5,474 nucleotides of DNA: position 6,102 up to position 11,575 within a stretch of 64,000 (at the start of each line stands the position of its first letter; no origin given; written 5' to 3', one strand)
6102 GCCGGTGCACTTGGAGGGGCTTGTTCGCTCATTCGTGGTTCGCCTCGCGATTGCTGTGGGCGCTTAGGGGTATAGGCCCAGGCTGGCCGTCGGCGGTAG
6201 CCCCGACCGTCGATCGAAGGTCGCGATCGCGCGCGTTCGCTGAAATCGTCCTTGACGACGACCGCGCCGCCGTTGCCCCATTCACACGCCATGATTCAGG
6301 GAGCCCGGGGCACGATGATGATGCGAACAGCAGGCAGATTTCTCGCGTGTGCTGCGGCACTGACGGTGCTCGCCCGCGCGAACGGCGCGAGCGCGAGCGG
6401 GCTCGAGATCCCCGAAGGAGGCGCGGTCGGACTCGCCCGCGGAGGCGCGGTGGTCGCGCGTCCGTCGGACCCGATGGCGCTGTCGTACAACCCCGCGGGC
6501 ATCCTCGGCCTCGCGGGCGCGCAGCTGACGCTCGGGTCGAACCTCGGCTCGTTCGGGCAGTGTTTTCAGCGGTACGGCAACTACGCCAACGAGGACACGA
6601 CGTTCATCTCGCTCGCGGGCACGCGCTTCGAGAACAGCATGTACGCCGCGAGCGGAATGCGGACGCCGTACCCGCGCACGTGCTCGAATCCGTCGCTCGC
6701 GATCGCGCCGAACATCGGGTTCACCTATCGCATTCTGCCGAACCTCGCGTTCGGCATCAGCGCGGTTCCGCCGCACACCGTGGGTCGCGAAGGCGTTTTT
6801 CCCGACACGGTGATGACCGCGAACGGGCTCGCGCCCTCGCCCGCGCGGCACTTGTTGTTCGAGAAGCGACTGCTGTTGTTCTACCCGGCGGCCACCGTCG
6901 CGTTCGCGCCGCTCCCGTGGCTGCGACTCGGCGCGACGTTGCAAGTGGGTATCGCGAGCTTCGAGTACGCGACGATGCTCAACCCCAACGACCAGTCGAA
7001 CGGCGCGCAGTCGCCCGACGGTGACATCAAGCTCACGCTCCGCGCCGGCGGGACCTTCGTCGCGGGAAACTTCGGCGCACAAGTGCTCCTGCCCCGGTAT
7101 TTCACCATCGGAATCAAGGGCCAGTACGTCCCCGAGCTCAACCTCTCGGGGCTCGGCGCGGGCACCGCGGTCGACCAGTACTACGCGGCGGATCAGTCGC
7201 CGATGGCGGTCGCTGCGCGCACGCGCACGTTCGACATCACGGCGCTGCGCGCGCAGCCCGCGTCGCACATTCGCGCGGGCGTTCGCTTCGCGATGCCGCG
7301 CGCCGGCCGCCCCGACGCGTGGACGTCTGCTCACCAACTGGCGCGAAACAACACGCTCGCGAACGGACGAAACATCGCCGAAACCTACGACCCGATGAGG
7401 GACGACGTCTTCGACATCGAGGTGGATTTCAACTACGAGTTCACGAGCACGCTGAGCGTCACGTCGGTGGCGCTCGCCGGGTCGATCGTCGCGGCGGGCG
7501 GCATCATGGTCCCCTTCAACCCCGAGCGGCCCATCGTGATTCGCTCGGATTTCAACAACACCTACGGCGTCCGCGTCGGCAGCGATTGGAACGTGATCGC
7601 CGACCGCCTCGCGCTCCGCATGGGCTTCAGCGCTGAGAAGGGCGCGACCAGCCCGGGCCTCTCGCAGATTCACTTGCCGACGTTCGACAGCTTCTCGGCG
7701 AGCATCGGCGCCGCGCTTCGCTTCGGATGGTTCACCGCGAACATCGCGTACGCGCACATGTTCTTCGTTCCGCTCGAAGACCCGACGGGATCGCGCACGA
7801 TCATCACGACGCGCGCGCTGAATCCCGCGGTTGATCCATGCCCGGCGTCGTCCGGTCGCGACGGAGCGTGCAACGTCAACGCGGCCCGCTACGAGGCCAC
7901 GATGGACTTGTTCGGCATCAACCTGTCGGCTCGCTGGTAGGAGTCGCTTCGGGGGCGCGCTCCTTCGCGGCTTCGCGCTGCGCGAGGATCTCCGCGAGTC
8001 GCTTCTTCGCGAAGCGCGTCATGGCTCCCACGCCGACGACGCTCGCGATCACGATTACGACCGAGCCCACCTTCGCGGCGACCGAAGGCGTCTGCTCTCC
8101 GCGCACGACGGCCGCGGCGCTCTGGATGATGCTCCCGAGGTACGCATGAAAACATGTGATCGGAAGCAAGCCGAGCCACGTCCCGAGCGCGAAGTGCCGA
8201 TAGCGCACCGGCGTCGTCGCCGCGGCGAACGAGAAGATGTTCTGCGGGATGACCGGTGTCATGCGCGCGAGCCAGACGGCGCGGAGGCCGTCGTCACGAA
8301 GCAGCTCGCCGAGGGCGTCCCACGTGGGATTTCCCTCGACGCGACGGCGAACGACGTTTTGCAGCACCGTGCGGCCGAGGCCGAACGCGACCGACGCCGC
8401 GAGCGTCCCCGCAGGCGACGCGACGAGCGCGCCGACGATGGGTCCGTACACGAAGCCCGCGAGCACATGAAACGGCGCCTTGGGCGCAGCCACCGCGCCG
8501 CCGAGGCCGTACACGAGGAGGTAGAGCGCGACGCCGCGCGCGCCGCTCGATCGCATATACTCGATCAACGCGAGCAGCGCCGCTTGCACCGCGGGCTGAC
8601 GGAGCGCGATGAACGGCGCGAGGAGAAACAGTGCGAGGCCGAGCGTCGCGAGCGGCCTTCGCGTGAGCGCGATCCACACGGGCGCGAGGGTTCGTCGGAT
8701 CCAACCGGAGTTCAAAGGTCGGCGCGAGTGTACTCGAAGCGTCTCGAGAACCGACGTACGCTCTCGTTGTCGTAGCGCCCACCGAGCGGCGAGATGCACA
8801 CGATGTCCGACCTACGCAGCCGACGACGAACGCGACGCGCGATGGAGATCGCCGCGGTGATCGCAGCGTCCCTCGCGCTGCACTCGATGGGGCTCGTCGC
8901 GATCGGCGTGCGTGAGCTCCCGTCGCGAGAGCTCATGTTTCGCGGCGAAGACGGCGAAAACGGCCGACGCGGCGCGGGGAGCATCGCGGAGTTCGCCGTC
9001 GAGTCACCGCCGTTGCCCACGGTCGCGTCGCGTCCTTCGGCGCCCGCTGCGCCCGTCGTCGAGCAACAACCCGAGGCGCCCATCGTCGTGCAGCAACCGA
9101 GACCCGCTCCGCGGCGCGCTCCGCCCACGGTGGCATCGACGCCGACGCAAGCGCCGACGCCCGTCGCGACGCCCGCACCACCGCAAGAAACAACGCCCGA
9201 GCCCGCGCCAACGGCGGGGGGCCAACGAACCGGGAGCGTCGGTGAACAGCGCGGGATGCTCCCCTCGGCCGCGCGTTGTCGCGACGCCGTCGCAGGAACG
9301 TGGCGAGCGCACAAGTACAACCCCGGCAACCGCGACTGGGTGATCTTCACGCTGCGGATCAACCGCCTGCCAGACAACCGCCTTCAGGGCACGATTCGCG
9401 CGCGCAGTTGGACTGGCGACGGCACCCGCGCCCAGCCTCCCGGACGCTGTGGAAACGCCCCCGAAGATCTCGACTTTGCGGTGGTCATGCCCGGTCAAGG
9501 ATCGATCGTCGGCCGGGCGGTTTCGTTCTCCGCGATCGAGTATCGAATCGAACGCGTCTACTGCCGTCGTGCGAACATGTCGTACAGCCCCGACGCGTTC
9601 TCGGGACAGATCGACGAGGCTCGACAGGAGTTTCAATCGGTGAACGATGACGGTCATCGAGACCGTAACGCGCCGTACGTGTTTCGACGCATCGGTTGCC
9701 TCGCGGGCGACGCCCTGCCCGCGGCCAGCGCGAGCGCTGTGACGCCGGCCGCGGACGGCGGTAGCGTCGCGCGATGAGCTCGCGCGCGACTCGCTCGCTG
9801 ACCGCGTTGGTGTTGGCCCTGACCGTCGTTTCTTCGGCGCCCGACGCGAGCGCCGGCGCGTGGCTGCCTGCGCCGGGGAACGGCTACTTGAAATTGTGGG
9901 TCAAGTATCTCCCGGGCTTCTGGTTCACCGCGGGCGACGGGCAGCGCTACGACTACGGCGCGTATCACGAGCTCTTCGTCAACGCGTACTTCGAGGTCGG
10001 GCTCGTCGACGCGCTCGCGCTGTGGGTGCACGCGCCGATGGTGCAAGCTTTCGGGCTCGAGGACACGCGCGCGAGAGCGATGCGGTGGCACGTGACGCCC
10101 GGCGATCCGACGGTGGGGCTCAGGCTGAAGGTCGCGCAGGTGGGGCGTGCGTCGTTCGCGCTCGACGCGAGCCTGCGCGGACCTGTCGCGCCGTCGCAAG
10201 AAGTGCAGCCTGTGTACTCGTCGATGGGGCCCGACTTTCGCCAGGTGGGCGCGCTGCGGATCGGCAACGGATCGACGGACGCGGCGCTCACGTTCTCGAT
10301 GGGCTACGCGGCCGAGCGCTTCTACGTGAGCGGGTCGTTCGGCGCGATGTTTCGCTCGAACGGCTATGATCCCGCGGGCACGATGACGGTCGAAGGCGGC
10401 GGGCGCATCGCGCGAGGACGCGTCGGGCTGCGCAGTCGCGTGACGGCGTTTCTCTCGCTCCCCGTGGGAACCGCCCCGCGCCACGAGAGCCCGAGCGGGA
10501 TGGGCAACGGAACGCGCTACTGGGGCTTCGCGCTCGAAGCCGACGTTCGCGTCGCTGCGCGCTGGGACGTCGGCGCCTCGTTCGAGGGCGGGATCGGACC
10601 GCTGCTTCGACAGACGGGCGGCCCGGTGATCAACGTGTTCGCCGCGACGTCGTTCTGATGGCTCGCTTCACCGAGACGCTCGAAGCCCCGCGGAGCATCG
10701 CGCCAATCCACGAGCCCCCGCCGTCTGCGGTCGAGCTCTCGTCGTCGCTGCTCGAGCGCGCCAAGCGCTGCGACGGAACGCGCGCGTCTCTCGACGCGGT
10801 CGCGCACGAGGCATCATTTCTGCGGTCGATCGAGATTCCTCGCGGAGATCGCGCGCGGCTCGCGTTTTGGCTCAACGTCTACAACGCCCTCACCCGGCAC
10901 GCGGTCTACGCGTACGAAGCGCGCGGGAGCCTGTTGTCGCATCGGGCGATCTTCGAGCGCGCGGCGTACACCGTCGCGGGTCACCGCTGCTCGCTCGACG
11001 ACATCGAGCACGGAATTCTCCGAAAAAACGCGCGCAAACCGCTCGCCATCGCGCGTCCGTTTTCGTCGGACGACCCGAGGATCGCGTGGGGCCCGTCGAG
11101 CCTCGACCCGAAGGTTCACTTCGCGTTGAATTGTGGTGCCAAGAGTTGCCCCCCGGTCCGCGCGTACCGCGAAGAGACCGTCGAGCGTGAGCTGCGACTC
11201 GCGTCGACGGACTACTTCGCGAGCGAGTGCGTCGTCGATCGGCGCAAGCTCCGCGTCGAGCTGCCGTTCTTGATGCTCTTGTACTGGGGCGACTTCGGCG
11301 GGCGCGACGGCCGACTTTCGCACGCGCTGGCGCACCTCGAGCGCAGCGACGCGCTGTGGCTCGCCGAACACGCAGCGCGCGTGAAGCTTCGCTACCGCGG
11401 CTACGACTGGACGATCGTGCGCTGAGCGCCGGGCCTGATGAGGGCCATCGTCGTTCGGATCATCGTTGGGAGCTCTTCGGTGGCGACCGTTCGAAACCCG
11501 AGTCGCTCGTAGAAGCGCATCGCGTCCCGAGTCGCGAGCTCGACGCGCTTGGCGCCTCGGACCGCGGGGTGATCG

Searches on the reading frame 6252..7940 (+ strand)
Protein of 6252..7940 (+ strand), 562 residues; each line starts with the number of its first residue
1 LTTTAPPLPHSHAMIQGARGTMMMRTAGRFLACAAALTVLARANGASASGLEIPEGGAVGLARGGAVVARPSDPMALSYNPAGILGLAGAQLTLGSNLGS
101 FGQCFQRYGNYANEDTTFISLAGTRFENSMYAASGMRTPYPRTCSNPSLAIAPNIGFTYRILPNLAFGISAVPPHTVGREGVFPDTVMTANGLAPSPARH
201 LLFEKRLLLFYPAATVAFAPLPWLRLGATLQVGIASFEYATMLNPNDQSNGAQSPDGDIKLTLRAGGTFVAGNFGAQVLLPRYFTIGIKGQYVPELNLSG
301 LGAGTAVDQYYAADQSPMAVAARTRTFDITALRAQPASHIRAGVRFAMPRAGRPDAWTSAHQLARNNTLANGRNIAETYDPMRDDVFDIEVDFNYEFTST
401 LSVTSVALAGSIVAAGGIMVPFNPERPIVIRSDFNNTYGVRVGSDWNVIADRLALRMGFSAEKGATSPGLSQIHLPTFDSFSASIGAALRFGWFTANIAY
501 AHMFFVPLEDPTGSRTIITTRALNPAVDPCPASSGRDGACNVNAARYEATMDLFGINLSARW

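Call 62: search_protein_families(library=pfam, proteins=[window:6252-7940:+], max_evalue=0.00001)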
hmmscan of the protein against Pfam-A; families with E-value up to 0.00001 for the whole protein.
window:6252-7940:+ (562 aa): 1 family
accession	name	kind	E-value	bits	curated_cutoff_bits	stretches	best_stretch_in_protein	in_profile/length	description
PF03349.22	Toluene_X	-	4.2e-08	32.5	29.7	0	42-176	4-117/421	Outer membrane protein transport protein (OMPP1/FadL/TodX)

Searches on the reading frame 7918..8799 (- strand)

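Call 62: search_protein_families(library=pfam, proteins=[window:7918-8799:-], max_evalue=0.00001)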
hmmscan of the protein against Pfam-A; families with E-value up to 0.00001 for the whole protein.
window:7918-8799:- (293 aa): 1 family
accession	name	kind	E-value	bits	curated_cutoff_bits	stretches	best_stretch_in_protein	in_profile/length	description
PF09335.16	VTT_dom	-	1.2e-21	77.9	33.9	1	106-223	2-122/123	VTT domain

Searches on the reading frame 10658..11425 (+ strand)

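Call 62: search_protein_families(library=pfam, proteins=[window:10658-11425:+], max_evalue=0.00001)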
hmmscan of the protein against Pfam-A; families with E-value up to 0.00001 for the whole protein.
window:10658-11425:+ (255 aa): 1 family
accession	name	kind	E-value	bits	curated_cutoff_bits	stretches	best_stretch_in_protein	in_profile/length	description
PF04784.19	DUF547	-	1.5e-36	125.5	27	1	65-186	7-124/125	Protein of unknown function, DUF547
